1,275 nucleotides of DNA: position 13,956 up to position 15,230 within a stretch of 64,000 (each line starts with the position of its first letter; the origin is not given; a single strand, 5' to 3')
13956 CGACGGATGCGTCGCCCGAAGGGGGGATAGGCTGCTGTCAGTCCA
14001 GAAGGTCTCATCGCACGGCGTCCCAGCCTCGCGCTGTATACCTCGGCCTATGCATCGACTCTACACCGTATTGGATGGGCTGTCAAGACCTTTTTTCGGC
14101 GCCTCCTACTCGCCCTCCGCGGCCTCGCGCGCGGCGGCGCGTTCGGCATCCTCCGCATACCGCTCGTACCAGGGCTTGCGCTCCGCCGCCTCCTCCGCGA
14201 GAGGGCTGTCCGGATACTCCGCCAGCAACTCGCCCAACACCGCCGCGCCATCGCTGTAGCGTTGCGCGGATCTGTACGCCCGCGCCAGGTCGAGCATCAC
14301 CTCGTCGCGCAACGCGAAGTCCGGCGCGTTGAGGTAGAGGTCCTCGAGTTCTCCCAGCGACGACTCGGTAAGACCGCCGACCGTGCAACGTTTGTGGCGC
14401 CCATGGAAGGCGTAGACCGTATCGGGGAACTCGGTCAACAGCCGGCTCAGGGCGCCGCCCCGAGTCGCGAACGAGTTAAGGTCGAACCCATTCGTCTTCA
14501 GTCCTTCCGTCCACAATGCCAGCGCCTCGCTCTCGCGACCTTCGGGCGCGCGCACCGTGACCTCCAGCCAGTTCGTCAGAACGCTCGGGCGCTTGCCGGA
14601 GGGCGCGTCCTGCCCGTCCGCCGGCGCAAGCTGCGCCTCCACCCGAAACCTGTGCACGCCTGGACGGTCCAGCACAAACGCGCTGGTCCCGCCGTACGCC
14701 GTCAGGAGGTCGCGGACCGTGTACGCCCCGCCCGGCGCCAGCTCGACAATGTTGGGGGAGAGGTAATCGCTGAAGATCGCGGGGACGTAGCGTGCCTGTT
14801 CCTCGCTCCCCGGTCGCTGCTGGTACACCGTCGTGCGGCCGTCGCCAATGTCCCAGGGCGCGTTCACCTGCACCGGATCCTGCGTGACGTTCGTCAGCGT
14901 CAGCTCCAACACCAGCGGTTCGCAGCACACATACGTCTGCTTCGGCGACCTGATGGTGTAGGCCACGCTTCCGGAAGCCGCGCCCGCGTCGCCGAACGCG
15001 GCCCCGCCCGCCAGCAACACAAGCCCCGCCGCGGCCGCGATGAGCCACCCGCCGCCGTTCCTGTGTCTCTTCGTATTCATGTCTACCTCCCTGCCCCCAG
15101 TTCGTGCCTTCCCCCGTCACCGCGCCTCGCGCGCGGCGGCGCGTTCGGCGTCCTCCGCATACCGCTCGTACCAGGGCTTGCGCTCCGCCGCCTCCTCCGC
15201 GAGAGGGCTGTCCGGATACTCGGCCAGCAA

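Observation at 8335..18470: Tandem array of seven paralogous secreted proteins (two sub-families) with an embedded snapalysin-motif protein: candidate undescribed secreted multigene system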

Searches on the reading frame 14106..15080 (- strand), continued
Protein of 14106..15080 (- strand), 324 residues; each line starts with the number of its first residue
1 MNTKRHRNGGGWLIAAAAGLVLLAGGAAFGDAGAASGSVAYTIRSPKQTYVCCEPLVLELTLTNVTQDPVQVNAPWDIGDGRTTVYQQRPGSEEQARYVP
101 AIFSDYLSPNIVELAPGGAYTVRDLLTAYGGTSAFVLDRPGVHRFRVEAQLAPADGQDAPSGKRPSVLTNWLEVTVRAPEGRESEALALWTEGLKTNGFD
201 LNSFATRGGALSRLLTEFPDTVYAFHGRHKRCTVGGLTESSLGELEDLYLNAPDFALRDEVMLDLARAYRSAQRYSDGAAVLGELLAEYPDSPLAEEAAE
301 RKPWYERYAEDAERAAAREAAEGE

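Call 84: search_solved_structures(query=A3, max_evalue=1)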
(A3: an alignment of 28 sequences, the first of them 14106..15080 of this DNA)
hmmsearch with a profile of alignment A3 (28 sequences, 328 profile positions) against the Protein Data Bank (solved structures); distinct sequences matched with E-value up to 1: 30.
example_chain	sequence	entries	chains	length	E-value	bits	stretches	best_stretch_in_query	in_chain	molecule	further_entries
6g5s_A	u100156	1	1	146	1.1e-06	31.2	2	248-314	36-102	Cell division coordinator CpoB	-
3qky_A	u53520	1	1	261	0.00024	23.5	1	238-324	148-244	Outer membrane assembly lipoprotein YfiO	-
3isy_A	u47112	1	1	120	0.00058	22.3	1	61-157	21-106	Intracellular proteinase inhibitor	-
5efr_A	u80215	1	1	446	0.00088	21.7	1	239-324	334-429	BamA-BamD fusion Protein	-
2xev_A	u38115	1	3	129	0.0066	18.8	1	220-321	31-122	YBGF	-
2x3b_A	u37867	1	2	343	0.0068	18.8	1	62-188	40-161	TOXIC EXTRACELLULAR ENDOPEPTIDASE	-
2x3a_A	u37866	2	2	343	0.0068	18.7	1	62-188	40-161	TOXIC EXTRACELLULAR ENDOPEPTIDASE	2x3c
2wqh_A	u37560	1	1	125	0.014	17.7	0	276-311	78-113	CTPR3Y3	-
6kag_A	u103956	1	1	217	0.1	14.9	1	61-104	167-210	SWI/SNF-related matrix-associated actin-dependent regulator of chromatin subfamily B membe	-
7rqf_A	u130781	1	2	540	0.13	14.5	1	275-324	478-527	TPR repeat-containing protein PA4667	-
4y6w_A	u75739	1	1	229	0.17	14.1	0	280-303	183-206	NaB(AB)3ACb - light chain TPR-like repeats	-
5waq_A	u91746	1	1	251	0.18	14.1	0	291-323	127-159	Outer membrane protein assembly factor BamD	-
6ltj_M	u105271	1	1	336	0.2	13.9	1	61-104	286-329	SWI/SNF-related matrix-associated actin-dependent regulator of chromatin subfamily B membe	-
8sxe_C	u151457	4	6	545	0.2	13.9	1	275-323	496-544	TPR repeat-containing protein PA4667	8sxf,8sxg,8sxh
4mal_A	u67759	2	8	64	0.2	13.9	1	279-321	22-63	Motility protein FimV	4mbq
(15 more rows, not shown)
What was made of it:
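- On TPR (TPR_6; YbgF/CpoB and BamD-like) for the T C-terminus: The profile against CpoB gives E 1e-6 (call 84).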

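Call 86: search_protein_families(library=padloc, proteins=[window:14106-15080:-], max_evalue=0.01)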
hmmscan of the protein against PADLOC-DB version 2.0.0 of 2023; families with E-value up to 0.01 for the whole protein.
window:14106-15080:- (324 aa): 0 families

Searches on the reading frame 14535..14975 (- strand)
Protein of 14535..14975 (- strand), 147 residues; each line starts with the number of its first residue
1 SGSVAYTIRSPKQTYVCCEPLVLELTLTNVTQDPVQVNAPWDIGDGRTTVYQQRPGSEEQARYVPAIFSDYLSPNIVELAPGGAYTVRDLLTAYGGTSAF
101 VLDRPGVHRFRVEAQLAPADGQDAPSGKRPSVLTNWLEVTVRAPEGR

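Call 89: search_solved_structures(query=A4, max_evalue=1, show_alignments=3)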
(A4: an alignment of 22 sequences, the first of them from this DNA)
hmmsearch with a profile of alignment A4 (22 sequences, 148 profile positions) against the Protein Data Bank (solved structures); distinct sequences matched with E-value up to 1: 23.
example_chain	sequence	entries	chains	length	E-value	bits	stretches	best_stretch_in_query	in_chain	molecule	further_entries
2x3b_A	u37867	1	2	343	0.0025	21.3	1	23-143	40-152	TOXIC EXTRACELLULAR ENDOPEPTIDASE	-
2x3a_A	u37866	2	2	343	0.0025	21.3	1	23-143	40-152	TOXIC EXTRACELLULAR ENDOPEPTIDASE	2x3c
3isy_A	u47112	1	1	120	0.0067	19.9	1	23-122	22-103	Intracellular proteinase inhibitor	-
2mpv_A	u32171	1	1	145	0.098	16.2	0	24-116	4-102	Major fimbrial subunit of aggregative adherence fimbria II AafA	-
6kag_A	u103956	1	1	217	0.1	16.1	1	22-66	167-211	SWI/SNF-related matrix-associated actin-dependent regulator of chromatin subfamily B membe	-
2j3s_A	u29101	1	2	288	0.17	15.4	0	98-116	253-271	FILAMIN-A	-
4p3w_A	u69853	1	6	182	0.18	15.3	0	98-116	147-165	Filamin-A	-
6ltj_M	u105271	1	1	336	0.19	15.2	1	23-66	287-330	SWI/SNF-related matrix-associated actin-dependent regulator of chromatin subfamily B membe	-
6lth_M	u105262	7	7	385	0.22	15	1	23-66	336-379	SWI/SNF-related matrix-associated actin-dependent regulator of chromatin subfamily B membe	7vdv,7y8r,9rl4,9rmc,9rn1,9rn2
6fzk_A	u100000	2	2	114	0.32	14.5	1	72-135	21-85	Penicillin-binding protein 1B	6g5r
9zzo_C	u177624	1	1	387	0.32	14.5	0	2-41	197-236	Isoform 1B of Beta-arrestin-1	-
8fut_A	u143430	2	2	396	0.35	14.4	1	2-37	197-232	S-arrestin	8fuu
7srs_C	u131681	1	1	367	0.38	14.2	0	2-40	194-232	Isoform 1B of Beta-arrestin-1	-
3gc3_A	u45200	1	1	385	0.41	14.1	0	2-40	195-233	Beta-arrestin-1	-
9uym_A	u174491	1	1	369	0.42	14.1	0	3-40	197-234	Beta-arrestin-2,Beta-arrestin-1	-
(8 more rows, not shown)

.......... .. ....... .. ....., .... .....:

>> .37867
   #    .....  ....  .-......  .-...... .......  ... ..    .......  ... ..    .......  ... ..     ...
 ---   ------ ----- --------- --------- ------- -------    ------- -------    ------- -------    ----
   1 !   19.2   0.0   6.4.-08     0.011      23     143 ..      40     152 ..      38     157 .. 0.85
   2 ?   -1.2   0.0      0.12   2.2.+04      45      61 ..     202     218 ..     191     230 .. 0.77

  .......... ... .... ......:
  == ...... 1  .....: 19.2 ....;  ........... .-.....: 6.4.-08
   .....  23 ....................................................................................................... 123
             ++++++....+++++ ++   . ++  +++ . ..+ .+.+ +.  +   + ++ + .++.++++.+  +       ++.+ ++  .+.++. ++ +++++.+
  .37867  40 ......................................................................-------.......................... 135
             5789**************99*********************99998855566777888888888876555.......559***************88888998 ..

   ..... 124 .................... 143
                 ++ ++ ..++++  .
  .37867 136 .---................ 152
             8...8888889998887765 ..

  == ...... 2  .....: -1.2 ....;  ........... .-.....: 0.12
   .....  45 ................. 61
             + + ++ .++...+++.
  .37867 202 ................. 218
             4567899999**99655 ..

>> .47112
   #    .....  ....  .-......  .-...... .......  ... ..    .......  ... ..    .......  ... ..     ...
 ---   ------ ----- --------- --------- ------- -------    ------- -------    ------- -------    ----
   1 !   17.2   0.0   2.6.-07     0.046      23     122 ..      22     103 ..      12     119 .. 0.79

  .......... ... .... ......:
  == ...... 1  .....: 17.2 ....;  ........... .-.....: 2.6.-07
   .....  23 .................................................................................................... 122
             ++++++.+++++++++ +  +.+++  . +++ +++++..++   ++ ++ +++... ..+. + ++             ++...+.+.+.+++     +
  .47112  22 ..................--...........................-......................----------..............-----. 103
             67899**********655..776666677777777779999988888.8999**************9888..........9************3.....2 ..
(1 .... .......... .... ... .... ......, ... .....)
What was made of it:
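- On BsuPI / IPI-like domain (PF12690) for the T beta-sandwich: The T profile against the 3isy sequence gives E 6e-4 to 7e-3 (calls 84, 89).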
